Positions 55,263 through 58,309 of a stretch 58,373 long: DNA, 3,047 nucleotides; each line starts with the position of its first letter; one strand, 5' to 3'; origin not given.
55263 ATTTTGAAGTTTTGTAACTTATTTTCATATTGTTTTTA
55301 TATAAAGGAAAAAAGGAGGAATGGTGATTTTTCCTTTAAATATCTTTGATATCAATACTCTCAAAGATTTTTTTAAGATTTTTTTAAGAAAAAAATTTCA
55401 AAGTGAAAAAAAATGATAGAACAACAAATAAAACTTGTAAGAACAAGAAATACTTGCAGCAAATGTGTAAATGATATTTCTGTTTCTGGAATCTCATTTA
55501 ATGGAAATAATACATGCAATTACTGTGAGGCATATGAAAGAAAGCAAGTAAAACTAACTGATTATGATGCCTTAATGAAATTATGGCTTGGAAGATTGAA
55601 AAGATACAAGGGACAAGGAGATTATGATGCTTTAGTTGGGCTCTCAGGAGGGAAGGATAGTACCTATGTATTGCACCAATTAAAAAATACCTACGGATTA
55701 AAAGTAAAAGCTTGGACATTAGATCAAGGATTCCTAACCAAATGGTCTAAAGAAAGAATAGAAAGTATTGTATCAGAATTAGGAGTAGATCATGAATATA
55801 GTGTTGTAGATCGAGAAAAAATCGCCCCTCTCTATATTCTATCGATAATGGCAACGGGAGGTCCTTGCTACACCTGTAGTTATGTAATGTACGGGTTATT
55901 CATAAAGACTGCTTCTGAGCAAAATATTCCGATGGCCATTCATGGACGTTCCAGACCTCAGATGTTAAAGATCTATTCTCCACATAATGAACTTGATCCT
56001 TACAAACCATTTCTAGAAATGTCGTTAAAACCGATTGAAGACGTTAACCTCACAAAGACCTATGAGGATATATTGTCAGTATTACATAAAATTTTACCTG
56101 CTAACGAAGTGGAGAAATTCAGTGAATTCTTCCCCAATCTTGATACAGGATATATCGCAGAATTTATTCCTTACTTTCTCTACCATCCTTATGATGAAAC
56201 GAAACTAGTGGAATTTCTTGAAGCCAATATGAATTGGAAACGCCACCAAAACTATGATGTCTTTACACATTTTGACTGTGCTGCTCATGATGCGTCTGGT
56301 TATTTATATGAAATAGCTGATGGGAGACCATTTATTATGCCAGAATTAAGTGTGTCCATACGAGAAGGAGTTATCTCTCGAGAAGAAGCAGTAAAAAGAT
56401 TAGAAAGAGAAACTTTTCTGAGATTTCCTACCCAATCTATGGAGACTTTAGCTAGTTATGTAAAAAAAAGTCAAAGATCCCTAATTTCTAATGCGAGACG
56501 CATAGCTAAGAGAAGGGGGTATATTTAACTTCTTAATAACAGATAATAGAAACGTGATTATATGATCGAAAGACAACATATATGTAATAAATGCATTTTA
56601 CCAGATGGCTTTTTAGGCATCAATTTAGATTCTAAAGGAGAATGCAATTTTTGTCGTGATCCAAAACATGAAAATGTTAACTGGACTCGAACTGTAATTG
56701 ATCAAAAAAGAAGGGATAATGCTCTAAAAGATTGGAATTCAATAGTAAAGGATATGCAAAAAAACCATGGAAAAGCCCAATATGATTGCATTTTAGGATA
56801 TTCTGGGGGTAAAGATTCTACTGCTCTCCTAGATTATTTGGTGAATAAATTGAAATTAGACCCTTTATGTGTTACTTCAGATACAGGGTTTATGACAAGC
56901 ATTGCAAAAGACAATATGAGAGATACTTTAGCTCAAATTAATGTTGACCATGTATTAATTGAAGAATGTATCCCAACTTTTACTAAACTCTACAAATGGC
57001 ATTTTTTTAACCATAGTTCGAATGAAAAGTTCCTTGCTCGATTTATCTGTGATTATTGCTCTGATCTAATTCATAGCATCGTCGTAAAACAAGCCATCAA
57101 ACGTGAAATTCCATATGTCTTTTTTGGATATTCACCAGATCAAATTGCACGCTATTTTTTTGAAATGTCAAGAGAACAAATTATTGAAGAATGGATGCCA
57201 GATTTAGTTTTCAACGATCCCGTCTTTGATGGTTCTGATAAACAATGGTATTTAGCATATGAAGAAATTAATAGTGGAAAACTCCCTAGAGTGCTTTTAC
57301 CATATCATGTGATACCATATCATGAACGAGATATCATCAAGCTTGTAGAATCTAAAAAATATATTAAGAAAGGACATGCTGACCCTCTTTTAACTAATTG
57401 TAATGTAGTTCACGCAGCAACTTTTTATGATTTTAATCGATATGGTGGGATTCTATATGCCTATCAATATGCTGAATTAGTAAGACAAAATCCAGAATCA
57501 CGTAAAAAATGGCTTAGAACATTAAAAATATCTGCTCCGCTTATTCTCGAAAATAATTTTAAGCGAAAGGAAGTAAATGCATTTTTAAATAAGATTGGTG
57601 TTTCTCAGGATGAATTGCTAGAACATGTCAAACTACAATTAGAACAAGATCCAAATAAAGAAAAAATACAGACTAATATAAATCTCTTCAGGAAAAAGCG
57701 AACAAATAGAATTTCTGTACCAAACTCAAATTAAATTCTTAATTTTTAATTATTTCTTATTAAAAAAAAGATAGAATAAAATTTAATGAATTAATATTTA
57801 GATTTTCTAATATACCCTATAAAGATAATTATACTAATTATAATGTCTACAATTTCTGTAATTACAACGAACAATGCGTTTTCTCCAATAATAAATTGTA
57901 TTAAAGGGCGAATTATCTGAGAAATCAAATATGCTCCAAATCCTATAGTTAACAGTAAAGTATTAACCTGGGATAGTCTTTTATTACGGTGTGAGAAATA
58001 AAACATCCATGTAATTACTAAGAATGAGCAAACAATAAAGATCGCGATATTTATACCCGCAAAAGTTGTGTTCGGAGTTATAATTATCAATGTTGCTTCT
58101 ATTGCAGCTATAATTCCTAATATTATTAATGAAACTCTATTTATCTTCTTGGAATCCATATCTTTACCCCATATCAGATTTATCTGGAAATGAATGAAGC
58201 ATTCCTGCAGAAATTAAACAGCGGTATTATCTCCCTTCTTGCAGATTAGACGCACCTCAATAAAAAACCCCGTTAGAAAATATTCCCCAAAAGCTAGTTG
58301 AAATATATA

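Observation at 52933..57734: Divergent cluster: tandem-GNAT-like protein + radical SAM/SPASM enzyme versus two zinc-ribbon PP-loop amidotransferase paralogs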

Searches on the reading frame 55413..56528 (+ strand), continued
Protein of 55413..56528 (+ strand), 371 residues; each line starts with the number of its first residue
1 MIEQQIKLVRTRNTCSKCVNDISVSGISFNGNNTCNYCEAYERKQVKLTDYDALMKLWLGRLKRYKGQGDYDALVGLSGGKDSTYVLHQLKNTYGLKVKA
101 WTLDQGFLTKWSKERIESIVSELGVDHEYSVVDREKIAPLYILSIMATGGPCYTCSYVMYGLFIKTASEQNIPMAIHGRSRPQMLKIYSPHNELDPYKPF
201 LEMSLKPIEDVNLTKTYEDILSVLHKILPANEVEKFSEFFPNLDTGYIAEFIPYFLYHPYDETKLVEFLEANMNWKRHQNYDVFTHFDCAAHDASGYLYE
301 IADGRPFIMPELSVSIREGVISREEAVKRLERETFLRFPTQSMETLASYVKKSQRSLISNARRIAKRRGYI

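Call 89: get_annotated_region(hit=H8, flank=3000)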
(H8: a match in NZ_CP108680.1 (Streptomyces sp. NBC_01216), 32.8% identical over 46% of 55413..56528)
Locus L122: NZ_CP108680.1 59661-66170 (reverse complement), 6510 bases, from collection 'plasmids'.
description: Streptomyces sp. NBC_01216 plasmid unnamed3, complete sequence
organism: Streptomyces sp. NBC_01216 (NCBI taxid 2903778)
taxonomy: Bacteria; Actinomycetota; Actinomycetes; Kitasatosporales; Streptomycetaceae; Streptomyces; Streptomyces sp. NBC 01216
host: -; source: -; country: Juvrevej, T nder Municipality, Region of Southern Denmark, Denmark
typing (MOB-suite, as given by PLSDB): non-mobilizable; replicon rep_cluster_1910
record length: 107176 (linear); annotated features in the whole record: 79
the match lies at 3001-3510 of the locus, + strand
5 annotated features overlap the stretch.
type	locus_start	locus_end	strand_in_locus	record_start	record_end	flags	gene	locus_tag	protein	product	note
CDS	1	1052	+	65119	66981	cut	asnB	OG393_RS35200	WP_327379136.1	asparagine synthase (glutamine-hydrolyzing)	GO:0006529 - asparagine biosynthetic process [Evidence IEA]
CDS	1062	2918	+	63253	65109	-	-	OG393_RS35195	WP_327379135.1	non-ribosomal peptide synthetase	-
CDS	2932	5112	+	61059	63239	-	-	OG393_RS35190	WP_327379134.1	condensation domain-containing protein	-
CDS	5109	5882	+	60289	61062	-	-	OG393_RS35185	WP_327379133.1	amino acid racemase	GO:0006520 - amino acid metabolic process [Evidence IEA]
CDS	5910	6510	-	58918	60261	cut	-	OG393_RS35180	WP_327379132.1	extracellular solute-binding protein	-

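Call 90: get_annotated_region(hit=H6, flank=1500)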
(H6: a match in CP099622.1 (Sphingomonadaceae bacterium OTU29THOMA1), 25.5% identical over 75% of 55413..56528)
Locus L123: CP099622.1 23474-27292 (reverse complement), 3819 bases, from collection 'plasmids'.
description: Sphingomonadaceae bacterium OTU29THOMA1 plasmid unnamed, complete sequence
organism: Sphingomonadaceae bacterium OTU29THOMA1 (NCBI taxid 2952889)
taxonomy: Bacteria; Pseudomonadota; Alphaproteobacteria; Sphingomonadales; Sphingomonadaceae; ; Sphingomonadaceae bacterium OTU29THOMA1
host: -; source: Arabidopsis thaliana,pure culture,leaf; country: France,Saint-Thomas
typing (MOB-suite, as given by PLSDB): non-mobilizable
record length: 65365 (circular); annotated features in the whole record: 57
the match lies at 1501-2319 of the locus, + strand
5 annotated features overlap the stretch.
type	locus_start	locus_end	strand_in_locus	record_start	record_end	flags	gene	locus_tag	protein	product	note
CDS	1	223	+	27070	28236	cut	-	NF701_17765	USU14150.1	hypothetical protein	-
CDS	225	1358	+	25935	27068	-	-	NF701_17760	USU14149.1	hypothetical protein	-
CDS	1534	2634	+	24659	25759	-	-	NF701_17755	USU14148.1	N-acetyl sugar amidotransferase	-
CDS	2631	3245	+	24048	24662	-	hisH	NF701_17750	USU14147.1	imidazole glycerol phosphate synthase subunit HisH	-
CDS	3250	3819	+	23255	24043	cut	-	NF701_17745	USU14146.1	AglZ/HisF2 family acetamidino modification protein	-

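Call 91: get_annotated_region(hit=H9, flank=3000)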
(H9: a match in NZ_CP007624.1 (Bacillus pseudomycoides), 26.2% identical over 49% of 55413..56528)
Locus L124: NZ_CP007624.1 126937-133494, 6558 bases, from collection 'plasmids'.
description: Bacillus pseudomycoides strain 219298 plasmid unnamed_4, complete sequence
organism: Bacillus pseudomycoides (NCBI taxid 64104)
taxonomy: Bacteria; Bacillota; Bacilli; Bacillales; Bacillaceae; Bacillus; Bacillus pseudomycoides
host: -; source: -; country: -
typing (MOB-suite, as given by PLSDB): non-mobilizable; replicon rep_cluster_125,rep_cluster_1869
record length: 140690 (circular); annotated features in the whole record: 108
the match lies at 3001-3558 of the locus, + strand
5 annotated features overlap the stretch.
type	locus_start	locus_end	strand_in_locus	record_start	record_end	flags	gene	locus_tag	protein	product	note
CDS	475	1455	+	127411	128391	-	-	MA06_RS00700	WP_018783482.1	S66 peptidase family protein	-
CDS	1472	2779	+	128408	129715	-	-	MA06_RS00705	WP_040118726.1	pyridoxal phosphate-dependent aminotransferase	-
CDS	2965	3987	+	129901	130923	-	-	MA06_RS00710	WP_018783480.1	7-cyano-7-deazaguanine synthase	-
CDS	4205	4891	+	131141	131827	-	-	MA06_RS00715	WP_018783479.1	IS6 family transposase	-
CDS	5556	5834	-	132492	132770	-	-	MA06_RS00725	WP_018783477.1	AbrB/MazE/SpoVT family DNA-binding domain-containing protein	-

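Call 109: search_protein_families(library=padloc, proteins=[window:55413-56528:+], max_evalue=0.01)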
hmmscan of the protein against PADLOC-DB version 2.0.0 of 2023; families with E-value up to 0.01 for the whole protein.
window:55413-56528:+ (371 aa): 0 families

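Call 111: find_encoding_contigs(protein=P0166, flank=5000, max_places=1)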
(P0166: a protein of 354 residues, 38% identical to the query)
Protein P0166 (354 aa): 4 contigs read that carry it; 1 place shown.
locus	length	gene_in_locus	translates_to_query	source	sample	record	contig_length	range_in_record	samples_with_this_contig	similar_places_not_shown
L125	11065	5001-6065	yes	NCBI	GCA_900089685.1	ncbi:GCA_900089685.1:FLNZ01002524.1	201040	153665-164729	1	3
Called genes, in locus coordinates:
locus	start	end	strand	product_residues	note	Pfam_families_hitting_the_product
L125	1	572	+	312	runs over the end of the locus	PF01544:CorA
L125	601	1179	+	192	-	PF01928:CYTH (weak)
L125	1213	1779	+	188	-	PF03729:DUF308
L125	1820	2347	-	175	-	PF02525:Flavodoxin_2 (weak), PF12682:Flavodoxin_4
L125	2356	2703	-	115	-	PF18050:Cyclophil_like2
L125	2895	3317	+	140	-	PF13411:MerR_1 (weak), PF09278:MerR-DNA-bind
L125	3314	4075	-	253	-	PF02578:Cu-oxidase_4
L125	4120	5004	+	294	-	PF00583:Acetyltransf_1 (faint)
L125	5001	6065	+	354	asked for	-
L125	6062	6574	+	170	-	-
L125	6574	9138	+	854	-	PF01326:PPDK_N, PF27448:Rph_4th, PF00391:PEP-utilizers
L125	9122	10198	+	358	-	PF11899:DUF3419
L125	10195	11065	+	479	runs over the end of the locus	PF00501:AMP-binding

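Call 112: find_encoding_contigs(protein=P0154, flank=5000, max_places=1)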
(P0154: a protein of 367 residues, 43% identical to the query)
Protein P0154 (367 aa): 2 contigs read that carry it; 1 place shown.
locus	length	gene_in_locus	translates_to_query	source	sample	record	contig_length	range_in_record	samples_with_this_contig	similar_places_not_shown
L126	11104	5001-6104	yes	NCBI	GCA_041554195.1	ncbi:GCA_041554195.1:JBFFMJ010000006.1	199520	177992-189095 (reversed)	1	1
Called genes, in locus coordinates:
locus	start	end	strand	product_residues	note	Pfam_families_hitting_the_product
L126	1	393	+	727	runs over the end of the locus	PF08239:SH3_3 (weak), PF13475:DUF4116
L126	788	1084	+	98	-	PF13599:Pentapeptide_4 (weak), PF00805:Pentapeptide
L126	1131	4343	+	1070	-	PF12796:Ank_2 (faint), PF13857:Ank_5 (faint), PF13606:Ank_3 (faint), PF00023:Ank (weak)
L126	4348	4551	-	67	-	PF04545:Sigma70_r4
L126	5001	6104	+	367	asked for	-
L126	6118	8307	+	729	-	-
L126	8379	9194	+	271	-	PF00106:adh_short, PF01370:Epimerase (weak), PF08659:KR, PF13561:adh_short_C2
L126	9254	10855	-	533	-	PF00501:AMP-binding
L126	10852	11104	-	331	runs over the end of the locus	PF00583:Acetyltransf_1, PF13508:Acetyltransf_7 (weak)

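Call 113: find_encoding_contigs(protein=P0230, flank=5000, max_places=1)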
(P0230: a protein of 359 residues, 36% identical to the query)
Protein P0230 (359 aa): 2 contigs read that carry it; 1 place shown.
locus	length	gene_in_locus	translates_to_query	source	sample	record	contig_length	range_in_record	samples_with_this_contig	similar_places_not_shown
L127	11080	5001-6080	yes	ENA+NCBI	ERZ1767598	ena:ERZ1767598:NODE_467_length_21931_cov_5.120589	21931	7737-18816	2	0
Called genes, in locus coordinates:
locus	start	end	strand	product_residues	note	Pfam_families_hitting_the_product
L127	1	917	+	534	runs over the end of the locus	PF01270:Glyco_hydro_8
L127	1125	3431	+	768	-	PF00390:malic, PF03949:Malic_M, PF01515:PTA_PTB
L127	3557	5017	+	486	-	PF00702:Hydrolase (faint), PF13419:HAD_2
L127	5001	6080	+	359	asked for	PF24167:DUF7411 (faint)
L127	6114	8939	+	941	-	PF01326:PPDK_N, PF27448:Rph_4th, PF00391:PEP-utilizers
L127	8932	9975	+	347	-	PF11899:DUF3419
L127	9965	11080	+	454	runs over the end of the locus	PF00501:AMP-binding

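Call 116: search_protein_families(library=ncbifam, alignment_id=A5, max_evalue=0.01)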
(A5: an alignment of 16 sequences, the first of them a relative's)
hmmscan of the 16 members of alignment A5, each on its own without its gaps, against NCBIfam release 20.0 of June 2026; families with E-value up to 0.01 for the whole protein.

A. member 1, L109:6049-6987:+ (312 aa): 0 families

B. families by the number of members that match (of 16 scanned): 7 families
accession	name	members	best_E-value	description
NF043067.1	AAC_6p_group_E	7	1.1e-05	aminoglycoside 6'-N-acetyltransferase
TIGR01575.1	rimI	2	2.9e-05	ribosomal protein S18-alanine N-acetyltransferase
NF002959.0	PRK03624.1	1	2.7e-07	GNAT family acetyltransferase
NF003026.0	PRK03903.1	1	0.0028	transaldolase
TIGR02382.1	wecD_rffC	1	0.0053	dTDP-4-amino-4,6-dideoxy-D-galactose acyltransferase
NF008212.0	PRK10975.1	1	0.0059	dTDP-4-amino-4,6-dideoxy-D-galactose acyltransferase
NF033078.2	AAC_6p_Ia_fam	1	0.0067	AAC(6')-Ia family aminoglycoside 6'-N-acetyltransferase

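Call 117: search_protein_families(library=pfam, alignment_id=A5, max_evalue=0.01)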
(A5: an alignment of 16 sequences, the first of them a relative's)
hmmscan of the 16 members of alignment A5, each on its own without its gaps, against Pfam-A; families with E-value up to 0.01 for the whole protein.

A. member 1, L109:6049-6987:+ (312 aa): 2 families
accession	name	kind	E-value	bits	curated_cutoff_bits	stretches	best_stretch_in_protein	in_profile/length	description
PF00583.31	Acetyltransf_1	-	1.2e-05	26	20.7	1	215-280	34-97/116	Acetyltransferase (GNAT) family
PF03196.18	DUF261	-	0.0031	18.1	26.1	1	118-166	6-54/137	Protein of unknown function, DUF261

B. families by the number of members that match (of 16 scanned): 7 families
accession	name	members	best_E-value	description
PF00583.31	Acetyltransf_1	11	1.3e-14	Acetyltransferase (GNAT) family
PF13673.13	Acetyltransf_10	4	0.0031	Acetyltransferase (GNAT) domain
PF13508.13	Acetyltransf_7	2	3.9e-07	Acetyltransferase (GNAT) domain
PF13480.13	Acetyltransf_6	2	0.00019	Acetyltransferase (GNAT) domain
PF08445.16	FR47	1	2.4e-06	FR47-like protein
PF03196.18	DUF261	1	0.0031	Protein of unknown function, DUF261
PF04575.19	SlipAM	1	0.0031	Surface lipoprotein assembly modifier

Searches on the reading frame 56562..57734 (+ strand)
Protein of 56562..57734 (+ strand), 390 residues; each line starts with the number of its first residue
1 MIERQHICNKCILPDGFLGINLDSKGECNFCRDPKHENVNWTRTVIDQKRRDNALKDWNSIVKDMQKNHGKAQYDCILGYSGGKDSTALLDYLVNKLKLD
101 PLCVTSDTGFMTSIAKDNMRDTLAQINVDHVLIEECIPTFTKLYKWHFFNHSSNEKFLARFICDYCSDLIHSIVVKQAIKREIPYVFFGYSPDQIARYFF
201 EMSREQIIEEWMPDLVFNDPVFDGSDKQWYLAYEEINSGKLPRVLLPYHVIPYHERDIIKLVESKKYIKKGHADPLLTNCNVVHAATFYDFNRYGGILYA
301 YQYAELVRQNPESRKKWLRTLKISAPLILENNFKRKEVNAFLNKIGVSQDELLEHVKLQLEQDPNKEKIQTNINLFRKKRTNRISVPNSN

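Call 3: search_protein_families(library=pfam, proteins=[window:56562-57734:+], max_evalue=0.01)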
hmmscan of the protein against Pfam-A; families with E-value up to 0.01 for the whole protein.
window:56562-57734:+ (390 aa): 0 families

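Call 4: search_protein_families(library=ncbifam, proteins=[window:56562-57734:+], max_evalue=0.01)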
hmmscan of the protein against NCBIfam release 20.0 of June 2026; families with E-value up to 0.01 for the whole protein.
window:56562-57734:+ (390 aa): 3 families
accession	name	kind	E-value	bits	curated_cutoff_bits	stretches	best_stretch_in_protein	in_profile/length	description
TIGR03573.1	WbuX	subfamily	9.9e-36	123.9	203.2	1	6-356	2-343/344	N-acetyl sugar amidotransferase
NF005316.0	PRK06850.1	equivalog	0.00086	18.2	536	1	51-97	7-53/505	hypothetical protein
NF001770.0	PRK00509.1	equivalog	0.0046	16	334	1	76-150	7-79/401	argininosuccinate synthase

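Call 39: search_solved_structures(query=window:56562-57734:+, max_evalue=1)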
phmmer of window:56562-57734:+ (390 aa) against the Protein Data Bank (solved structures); distinct sequences matched with E-value up to 1: 1.
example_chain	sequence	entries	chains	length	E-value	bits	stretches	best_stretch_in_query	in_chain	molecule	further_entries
8wex_A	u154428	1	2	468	0.049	15.8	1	20-106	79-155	N-acetyl sugar amidotransferase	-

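Call 53: search_solved_structures(query=A2, max_evalue=1, show_alignments=2)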
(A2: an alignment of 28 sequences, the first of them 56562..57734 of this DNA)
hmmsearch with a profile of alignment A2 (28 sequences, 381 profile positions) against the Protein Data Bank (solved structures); distinct sequences matched with E-value up to 1: 8.
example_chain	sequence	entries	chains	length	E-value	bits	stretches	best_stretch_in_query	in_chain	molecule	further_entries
8wex_A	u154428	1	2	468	1.3e-06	30.7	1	19-109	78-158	N-acetyl sugar amidotransferase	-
4nzp_A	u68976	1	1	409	0.0011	21.1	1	74-152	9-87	Argininosuccinate synthase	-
2vxo_A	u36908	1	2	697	0.011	17.7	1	76-138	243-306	GMP SYNTHASE [GLUTAMINE-HYDROLYZING]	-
3p52_A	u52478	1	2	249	0.35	12.8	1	55-134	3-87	NH(3)-dependent NAD(+) synthetase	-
6kv3_A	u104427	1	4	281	0.41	12.6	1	52-132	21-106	NH(3)-dependent NAD(+) synthetase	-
6jp9_A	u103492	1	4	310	0.49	12.3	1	62-135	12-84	GMP synthase [glutamine-hydrolyzing] subunit B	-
2ywb_A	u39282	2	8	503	0.5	12.3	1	72-142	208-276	GMP synthase [glutamine-hydrolyzing]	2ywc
3tqi_A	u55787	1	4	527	0.68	11.8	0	60-142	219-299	GMP synthase [glutamine-hydrolyzing]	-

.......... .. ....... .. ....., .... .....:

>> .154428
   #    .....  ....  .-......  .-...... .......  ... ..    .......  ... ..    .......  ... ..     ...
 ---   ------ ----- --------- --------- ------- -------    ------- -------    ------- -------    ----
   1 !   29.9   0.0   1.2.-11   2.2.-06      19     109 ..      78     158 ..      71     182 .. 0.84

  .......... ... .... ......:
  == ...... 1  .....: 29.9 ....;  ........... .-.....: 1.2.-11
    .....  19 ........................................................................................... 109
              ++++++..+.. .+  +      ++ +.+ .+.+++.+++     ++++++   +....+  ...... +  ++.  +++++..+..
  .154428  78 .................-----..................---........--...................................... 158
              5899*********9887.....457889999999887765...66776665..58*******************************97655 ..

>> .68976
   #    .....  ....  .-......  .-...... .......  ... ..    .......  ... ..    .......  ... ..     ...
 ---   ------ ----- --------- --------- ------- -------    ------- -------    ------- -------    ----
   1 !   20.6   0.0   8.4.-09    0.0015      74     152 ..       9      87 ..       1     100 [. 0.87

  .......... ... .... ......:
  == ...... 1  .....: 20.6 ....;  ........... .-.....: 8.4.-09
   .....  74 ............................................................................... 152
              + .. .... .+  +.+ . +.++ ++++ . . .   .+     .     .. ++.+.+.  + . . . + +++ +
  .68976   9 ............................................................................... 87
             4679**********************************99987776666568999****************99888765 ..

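Call 72: predict_structure(alignment_id=A2)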
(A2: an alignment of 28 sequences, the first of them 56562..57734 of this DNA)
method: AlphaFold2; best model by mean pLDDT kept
length: 390 residues; sequences in the alignment: 28
mean_pLDDT: 87.0   pTM: 0.86
mean pLDDT of the five models: 87.0, 86.9, 86.8, 86.3, 79.9
residues with pLDDT >= 90: 196; 70-90: 162; 50-70: 20; < 50: 12
segments of 3 or more residues with pLDDT < 50: 380-390
pLDDT, mean of each block of 10 residues (from residue 1): 74 87 90 84 83 96 96 96 92 97 93 81 94 96 95 87 90 96 94 71 82 89 95 86 93 88 85 61 91 87 83 86 88 91 94 94 89 76 41
secondary structure, 60 per line:
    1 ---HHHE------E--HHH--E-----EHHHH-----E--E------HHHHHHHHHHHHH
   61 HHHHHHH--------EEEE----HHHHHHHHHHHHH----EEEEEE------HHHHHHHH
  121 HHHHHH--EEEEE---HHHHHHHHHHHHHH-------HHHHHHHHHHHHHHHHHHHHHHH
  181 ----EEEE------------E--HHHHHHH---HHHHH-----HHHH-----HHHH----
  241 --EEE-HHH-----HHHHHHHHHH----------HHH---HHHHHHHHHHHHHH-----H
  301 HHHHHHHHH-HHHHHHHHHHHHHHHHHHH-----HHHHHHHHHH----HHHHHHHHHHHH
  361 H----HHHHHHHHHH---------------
elements in order: H29-32 H48-67 E76-79 H84-96 E101-106 H113-126 E129-133 H137-150 H158-180 E185-188 H204-210 H214-218 H224-227 H233-236 E243-245 H255-264 H281-294 H300-309 H311-329 H335-344 H349-361 H366-375

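Call 75: fold_search(model_id=the predicted structure, library=pdb)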
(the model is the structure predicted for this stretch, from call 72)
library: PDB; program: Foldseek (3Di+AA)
matches with E <= 10: 1218; with E <= 0.001: 117
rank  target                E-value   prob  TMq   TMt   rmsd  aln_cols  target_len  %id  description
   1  8wex_A                1.5e-10  1.00  0.54  0.55   9.2       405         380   14  Crystal structure of N-acetyl sugar amidotransferase from Legionella pneumophila (released 2024-05-22)
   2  8wex_B                1.5e-10  1.00  0.54  0.54   8.9       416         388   15  Crystal structure of N-acetyl sugar amidotransferase from Legionella pneumophila (released 2024-05-22)
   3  5ztb_A                8.9e-07  1.00  0.34  0.42  15.0       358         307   13  Structure of Sulfurtransferase (released 2019-06-12)
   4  5ztb_B                2.1e-06  1.00  0.32  0.39  15.7       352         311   13  Structure of Sulfurtransferase (released 2019-06-12)
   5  5ztb_C                2.2e-06  1.00  0.32  0.38  15.3       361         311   14  Structure of Sulfurtransferase (released 2019-06-12)
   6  5b4e                  3.7e-06  1.00  0.33  0.41  12.8       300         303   13  Sulfur Transferase TtuA in complex with iron sulfur cluster and ATP derivative (released 2017-05-03)
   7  5gha_C                5.0e-06  1.00  0.34  0.43  15.5       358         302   12  Sulfur Transferase TtuA in complex with Sulfur Carrier TtuB (released 2017-05-03)
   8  5b4f                  6.1e-06  1.00  0.34  0.44  15.2       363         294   12  Sulfur Transferase TtuA in complex with iron sulfur cluster (released 2017-05-10)
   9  5mko_B                7.5e-06  1.00  0.32  0.40  14.6       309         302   16  [2Fe-2S] cluster containing TtuA in complex with AMP. (released 2017-06-14)
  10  5gha_A                1.1e-05  1.00  0.33  0.41  16.1       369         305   13  Sulfur Transferase TtuA in complex with Sulfur Carrier TtuB (released 2017-05-03)
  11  5gha_D                1.1e-05  1.00  0.34  0.41  11.6       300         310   14  Sulfur Transferase TtuA in complex with Sulfur Carrier TtuB (released 2017-05-03)
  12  8cp3_B                1.2e-05  1.00  0.30  0.44  13.2       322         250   14  Apo-LarE in complex with AMP-PNP (released 2024-01-31)
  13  5gha_B                1.2e-05  1.00  0.37  0.45  15.4       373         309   11  Sulfur Transferase TtuA in complex with Sulfur Carrier TtuB (released 2017-05-03)
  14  8cnz_D                1.8e-05  1.00  0.32  0.46  10.4       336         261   13  mmLarE-[4Fe-4S] phased by Fe-SAD (released 2024-01-31)
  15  5mko_A                1.8e-05  1.00  0.32  0.39  14.7       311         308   15  [2Fe-2S] cluster containing TtuA in complex with AMP. (released 2017-06-14)
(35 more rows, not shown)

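Call 109: search_protein_families(library=padloc, proteins=[window:56562-57734:+], max_evalue=0.01)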
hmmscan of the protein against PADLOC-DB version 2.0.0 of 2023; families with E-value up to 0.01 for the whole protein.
window:56562-57734:+ (390 aa): 5 families
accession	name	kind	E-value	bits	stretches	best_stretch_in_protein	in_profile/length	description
PDLC02662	DndC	-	9.5e-05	19.5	1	55-98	8-51/481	DndC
PDLC02661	DndC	-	0.00046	17.3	1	59-128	8-85/468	DndC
PDLC02510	BrxP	-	0.0028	13.9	1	62-122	121-182/779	BrxP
PDLC02659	DndC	-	0.0042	13.8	1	60-127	15-90/586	DndC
PDLC02660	DndC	-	0.0042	13.8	1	60-127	15-90/586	DndC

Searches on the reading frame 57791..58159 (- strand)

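Call 3: search_protein_families(library=pfam, proteins=[window:57791-58159:-], max_evalue=0.01)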
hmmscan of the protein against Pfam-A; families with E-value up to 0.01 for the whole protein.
window:57791-58159:- (122 aa): 0 families

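Call 4: search_protein_families(library=ncbifam, proteins=[window:57791-58159:-], max_evalue=0.01)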
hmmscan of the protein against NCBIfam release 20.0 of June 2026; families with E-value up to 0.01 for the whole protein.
window:57791-58159:- (122 aa): 1 family
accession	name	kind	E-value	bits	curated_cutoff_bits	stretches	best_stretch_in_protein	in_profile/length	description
NF045937.1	MSC_0624_12TM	equivalog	0.01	14.4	70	0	10-120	256-366/445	MSC_0624 family F1-like ATPase-associated membrane protein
